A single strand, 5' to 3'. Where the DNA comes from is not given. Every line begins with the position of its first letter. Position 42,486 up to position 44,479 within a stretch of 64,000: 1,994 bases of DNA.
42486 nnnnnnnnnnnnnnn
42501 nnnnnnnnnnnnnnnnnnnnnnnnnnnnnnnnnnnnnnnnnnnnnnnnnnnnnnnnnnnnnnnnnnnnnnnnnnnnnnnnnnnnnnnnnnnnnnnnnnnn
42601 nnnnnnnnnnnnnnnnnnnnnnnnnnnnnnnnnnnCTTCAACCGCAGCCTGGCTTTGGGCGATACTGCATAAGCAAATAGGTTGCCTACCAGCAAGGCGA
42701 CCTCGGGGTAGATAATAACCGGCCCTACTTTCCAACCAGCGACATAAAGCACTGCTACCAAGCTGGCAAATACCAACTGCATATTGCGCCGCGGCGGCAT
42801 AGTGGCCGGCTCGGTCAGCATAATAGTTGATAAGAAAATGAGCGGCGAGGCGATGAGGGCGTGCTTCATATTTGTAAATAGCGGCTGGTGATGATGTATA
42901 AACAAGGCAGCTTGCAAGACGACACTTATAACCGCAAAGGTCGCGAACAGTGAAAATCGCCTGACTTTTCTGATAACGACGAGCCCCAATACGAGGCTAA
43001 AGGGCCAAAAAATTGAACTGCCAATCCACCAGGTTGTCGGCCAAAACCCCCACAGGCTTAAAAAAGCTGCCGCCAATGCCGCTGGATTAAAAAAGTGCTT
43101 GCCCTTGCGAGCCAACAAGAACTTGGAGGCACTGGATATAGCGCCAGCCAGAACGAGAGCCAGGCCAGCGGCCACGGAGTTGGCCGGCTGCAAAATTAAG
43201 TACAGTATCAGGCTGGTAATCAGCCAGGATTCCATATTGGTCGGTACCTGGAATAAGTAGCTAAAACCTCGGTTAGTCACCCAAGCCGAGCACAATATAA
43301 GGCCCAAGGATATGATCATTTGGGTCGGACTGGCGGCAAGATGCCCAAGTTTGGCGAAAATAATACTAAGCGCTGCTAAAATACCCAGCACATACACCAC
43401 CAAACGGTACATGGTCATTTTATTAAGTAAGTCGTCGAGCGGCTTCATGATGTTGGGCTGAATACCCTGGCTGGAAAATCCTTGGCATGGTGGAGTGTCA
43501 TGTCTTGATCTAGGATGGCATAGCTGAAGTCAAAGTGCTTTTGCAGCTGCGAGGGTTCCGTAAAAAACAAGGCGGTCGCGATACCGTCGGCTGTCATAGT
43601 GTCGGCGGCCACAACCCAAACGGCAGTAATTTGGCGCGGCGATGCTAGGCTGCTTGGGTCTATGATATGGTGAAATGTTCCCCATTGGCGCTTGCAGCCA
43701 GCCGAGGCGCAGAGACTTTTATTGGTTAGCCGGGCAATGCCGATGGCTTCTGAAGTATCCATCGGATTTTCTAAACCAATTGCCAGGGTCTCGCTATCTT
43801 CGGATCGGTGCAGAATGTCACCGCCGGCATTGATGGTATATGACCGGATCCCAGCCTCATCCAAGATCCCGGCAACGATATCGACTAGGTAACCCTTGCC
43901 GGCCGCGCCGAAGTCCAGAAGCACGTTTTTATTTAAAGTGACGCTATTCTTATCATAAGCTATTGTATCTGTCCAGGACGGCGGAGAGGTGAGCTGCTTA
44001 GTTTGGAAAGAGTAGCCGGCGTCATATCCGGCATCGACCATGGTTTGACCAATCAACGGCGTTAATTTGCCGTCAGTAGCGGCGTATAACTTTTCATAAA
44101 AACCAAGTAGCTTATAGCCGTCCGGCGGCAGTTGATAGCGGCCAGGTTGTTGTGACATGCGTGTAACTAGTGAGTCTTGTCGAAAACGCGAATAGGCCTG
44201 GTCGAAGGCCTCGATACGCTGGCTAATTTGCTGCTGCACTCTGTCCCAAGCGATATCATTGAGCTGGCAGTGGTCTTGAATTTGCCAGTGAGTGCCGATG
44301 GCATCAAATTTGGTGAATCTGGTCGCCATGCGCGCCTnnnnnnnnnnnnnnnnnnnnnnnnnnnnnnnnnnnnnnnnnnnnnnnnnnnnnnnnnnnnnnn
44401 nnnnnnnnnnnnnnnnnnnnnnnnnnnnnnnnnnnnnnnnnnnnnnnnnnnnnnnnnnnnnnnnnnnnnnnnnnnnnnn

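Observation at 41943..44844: Three-gene mini NQR/RNF-like flavin module: FMN_bind protein, ApbE, and a membrane-FNR fusion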

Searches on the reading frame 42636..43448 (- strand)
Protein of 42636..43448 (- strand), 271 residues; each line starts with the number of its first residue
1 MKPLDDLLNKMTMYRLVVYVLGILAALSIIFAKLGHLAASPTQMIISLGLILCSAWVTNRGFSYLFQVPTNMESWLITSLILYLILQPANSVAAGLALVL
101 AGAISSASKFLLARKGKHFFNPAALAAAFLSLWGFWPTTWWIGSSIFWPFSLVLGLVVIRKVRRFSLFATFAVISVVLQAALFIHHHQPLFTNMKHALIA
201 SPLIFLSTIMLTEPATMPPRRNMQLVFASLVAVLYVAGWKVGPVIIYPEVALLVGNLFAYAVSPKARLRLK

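Call 5: search_protein_families(library=pfam, proteins=[window:42636-43448:-], max_evalue=10)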
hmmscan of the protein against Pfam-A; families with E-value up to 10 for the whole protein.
seq(271 aa): 0 families

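Call 38: search_protein_representatives(protein=window:42654-43448:-)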
Query: 265 residues. Proteins with E-value up to 0.001 (for the whole library): 1124; up to 1e-10: 665; up to 1e-30: 265. The best 150 are listed.
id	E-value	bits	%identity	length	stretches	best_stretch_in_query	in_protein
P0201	3.5e-73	262.8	53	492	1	1-265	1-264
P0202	2.5e-71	256.7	52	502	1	1-265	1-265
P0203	5.9e-61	222.7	45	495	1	2-265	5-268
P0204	9.0e-61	222.1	46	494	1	3-265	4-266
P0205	1.6e-59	218.0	43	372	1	4-264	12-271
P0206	1.6e-58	214.7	45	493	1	1-265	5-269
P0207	1.2e-56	208.6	46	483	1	13-262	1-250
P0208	4.0e-56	206.9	43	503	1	2-263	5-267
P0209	1.4e-54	201.8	42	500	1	4-265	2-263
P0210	1.8e-53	198.2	43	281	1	4-264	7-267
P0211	3.1e-53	197.4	41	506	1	1-265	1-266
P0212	6.7e-53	196.3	43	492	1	7-265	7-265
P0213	9.7e-53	195.8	41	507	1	4-265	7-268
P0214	1.1e-52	195.6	46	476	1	13-259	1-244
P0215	1.8e-52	194.9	40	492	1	3-264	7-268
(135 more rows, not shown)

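Call 44: search_solved_structures(query=A3, max_evalue=1, show_alignments=3)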
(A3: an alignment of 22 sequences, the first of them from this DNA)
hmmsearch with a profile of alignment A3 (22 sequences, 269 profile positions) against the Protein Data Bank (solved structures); distinct sequences matched with E-value up to 1: 3.
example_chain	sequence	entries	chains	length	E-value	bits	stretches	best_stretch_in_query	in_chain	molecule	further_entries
8ahx_D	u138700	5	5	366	2.8e-05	26.8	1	152-258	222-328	Ion-translocating oxidoreductase complex subunit D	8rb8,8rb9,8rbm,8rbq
7zc6_D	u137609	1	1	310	0.1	15.2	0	29-142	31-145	RnfD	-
5egi_A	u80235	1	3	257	0.15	14.6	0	182-236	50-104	Uncharacterized protein Y57A10A.10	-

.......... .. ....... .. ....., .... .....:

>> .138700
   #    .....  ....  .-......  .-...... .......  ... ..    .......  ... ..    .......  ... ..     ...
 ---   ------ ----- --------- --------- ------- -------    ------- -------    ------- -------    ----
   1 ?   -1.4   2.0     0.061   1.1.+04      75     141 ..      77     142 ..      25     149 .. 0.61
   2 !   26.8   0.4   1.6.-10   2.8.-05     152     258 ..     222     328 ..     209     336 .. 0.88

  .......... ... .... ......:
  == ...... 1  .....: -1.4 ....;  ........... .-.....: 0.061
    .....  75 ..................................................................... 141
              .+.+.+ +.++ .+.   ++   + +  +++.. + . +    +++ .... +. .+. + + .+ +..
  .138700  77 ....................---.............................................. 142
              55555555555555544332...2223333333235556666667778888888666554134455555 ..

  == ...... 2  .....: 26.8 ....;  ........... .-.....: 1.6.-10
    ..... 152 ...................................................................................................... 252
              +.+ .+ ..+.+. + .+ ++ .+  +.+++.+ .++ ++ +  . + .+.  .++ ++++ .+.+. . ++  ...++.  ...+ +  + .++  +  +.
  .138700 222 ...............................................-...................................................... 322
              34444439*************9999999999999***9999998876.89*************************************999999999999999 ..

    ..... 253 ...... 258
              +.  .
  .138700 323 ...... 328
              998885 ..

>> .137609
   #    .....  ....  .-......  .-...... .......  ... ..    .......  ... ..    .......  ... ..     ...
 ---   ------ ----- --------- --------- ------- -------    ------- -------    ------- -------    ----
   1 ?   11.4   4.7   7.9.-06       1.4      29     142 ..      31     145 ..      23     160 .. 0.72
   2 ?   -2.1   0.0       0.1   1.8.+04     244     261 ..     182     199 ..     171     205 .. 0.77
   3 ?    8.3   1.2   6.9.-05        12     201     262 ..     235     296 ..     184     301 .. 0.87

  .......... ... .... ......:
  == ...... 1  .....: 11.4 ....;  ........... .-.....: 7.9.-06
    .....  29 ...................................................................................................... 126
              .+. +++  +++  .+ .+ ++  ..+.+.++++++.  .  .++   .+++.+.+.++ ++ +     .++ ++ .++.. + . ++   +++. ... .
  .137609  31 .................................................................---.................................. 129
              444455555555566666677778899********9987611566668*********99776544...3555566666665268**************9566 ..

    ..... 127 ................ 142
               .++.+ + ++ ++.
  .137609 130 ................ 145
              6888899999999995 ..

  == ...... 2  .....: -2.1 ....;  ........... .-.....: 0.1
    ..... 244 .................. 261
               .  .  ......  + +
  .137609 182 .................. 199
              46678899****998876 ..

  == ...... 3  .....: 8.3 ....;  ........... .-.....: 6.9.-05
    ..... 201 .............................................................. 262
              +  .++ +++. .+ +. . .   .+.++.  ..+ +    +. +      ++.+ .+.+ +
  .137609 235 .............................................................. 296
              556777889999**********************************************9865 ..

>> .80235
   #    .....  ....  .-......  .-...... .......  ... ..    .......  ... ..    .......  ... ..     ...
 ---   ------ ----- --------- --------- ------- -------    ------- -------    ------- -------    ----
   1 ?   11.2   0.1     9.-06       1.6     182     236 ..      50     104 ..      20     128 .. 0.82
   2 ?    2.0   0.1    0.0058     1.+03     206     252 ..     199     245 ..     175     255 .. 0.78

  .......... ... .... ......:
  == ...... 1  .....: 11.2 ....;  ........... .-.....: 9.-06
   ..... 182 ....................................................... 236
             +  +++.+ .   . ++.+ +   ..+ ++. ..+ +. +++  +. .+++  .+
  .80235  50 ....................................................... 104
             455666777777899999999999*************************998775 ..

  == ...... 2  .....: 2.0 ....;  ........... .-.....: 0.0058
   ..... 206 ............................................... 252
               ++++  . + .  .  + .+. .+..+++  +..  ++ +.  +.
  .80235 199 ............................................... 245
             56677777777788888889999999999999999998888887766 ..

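Call 45: search_protein_families(library=pfam, alignment_id=A3, max_evalue=1)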
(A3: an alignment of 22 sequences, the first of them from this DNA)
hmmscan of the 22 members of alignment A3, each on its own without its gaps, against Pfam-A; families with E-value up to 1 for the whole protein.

A. member 1, seq(266 aa): 0 families

B. families by the number of members that match (of 22 scanned): 6 families
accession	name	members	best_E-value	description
PF03116.20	NQR2_RnfD_RnfE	18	8.6e-12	NQR2, RnfD, RnfE family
PF19845.4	DUF6320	1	0.017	Family of unknown function (DUF6320)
PF03403.19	PAF-AH_p_II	1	0.02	Platelet-activating factor acetylhydrolase, isoform II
PF02233.22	PNTB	1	0.41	NAD(P) transhydrogenase beta subunit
PF00746.26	Gram_pos_anchor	1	0.71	LPXTG cell wall anchor motif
PF15378.11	DUF4605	1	0.73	Domain of unknown function (DUF4605)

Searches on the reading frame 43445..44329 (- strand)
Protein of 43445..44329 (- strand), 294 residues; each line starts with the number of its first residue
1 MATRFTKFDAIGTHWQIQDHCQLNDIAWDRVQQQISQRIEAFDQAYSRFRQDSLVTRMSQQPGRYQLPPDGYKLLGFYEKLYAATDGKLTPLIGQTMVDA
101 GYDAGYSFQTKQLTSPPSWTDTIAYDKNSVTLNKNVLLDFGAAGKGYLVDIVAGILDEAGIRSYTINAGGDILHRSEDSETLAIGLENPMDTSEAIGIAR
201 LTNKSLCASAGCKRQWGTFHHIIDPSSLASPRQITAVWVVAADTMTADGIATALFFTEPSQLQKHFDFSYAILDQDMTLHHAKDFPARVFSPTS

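Call 3: search_protein_families(library=pfam, proteins=[window:43445-44329:-], max_evalue=0.1)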
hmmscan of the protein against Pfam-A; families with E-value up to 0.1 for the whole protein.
window:43445-44329:- (294 aa): 1 family
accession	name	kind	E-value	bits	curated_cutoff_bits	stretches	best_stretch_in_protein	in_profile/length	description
PF02424.20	ApbE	-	1.1e-40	140.3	25.6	1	12-263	2-252/266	ApbE family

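Call 4: search_protein_families(library=ncbifam, proteins=[window:43445-44329:-], max_evalue=0.1)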
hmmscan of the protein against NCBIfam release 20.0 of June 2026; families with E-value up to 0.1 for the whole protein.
window:43445-44329:- (294 aa): 1 family
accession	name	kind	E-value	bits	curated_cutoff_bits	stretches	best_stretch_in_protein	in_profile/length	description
NF007774.0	PRK10461.1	equivalog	1.7e-11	43.6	498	2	136-261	179-312/351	FAD:protein FMN transferase ApbE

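Call 61: search_solved_structures(query=window:43445-44329:-, max_evalue=0.001, show_alignments=3)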
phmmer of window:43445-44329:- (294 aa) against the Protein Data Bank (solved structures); distinct sequences matched with E-value up to 0.001: 12.
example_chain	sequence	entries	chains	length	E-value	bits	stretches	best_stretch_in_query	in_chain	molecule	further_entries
1vrm_A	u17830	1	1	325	8.3e-10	41.8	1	39-257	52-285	hypothetical protein TM1553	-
6nxi_A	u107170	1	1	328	8.7e-10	41.7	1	12-256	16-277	FAD:protein FMN transferase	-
5mgy_H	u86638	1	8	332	4e-09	39.6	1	41-260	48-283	FAD:protein FMN transferase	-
4xgw_A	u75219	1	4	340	1.1e-08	38.1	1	30-261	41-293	FAD:protein FMN transferase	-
6nxj_A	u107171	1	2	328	1.8e-08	37.4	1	12-256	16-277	FAD:protein FMN transferase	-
2o18_A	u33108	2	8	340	4e-08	36.3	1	30-261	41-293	Thiamine biosynthesis lipoprotein apbE | FAD:protein FMN transferase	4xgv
7esa_A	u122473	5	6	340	1.2e-07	34.7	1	119-256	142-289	FAD:protein FMN transferase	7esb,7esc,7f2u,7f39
4xgx_A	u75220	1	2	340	2.4e-07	33.7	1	135-261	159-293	FAD:protein FMN transferase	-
3pnd_A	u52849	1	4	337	4.1e-07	33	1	136-257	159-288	Thiamine biosynthesis lipoprotein ApbE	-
4xdt_A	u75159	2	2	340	0.00033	23.4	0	135-256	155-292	FAD:protein FMN transferase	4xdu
4ifu_A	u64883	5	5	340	0.00072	22.3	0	135-256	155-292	FAD:protein FMN transferase | Thiamine biosynthesis lipoprotein ApbE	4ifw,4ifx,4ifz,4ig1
7mgt_A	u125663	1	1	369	0.00088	22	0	135-256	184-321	FAD:protein FMN transferase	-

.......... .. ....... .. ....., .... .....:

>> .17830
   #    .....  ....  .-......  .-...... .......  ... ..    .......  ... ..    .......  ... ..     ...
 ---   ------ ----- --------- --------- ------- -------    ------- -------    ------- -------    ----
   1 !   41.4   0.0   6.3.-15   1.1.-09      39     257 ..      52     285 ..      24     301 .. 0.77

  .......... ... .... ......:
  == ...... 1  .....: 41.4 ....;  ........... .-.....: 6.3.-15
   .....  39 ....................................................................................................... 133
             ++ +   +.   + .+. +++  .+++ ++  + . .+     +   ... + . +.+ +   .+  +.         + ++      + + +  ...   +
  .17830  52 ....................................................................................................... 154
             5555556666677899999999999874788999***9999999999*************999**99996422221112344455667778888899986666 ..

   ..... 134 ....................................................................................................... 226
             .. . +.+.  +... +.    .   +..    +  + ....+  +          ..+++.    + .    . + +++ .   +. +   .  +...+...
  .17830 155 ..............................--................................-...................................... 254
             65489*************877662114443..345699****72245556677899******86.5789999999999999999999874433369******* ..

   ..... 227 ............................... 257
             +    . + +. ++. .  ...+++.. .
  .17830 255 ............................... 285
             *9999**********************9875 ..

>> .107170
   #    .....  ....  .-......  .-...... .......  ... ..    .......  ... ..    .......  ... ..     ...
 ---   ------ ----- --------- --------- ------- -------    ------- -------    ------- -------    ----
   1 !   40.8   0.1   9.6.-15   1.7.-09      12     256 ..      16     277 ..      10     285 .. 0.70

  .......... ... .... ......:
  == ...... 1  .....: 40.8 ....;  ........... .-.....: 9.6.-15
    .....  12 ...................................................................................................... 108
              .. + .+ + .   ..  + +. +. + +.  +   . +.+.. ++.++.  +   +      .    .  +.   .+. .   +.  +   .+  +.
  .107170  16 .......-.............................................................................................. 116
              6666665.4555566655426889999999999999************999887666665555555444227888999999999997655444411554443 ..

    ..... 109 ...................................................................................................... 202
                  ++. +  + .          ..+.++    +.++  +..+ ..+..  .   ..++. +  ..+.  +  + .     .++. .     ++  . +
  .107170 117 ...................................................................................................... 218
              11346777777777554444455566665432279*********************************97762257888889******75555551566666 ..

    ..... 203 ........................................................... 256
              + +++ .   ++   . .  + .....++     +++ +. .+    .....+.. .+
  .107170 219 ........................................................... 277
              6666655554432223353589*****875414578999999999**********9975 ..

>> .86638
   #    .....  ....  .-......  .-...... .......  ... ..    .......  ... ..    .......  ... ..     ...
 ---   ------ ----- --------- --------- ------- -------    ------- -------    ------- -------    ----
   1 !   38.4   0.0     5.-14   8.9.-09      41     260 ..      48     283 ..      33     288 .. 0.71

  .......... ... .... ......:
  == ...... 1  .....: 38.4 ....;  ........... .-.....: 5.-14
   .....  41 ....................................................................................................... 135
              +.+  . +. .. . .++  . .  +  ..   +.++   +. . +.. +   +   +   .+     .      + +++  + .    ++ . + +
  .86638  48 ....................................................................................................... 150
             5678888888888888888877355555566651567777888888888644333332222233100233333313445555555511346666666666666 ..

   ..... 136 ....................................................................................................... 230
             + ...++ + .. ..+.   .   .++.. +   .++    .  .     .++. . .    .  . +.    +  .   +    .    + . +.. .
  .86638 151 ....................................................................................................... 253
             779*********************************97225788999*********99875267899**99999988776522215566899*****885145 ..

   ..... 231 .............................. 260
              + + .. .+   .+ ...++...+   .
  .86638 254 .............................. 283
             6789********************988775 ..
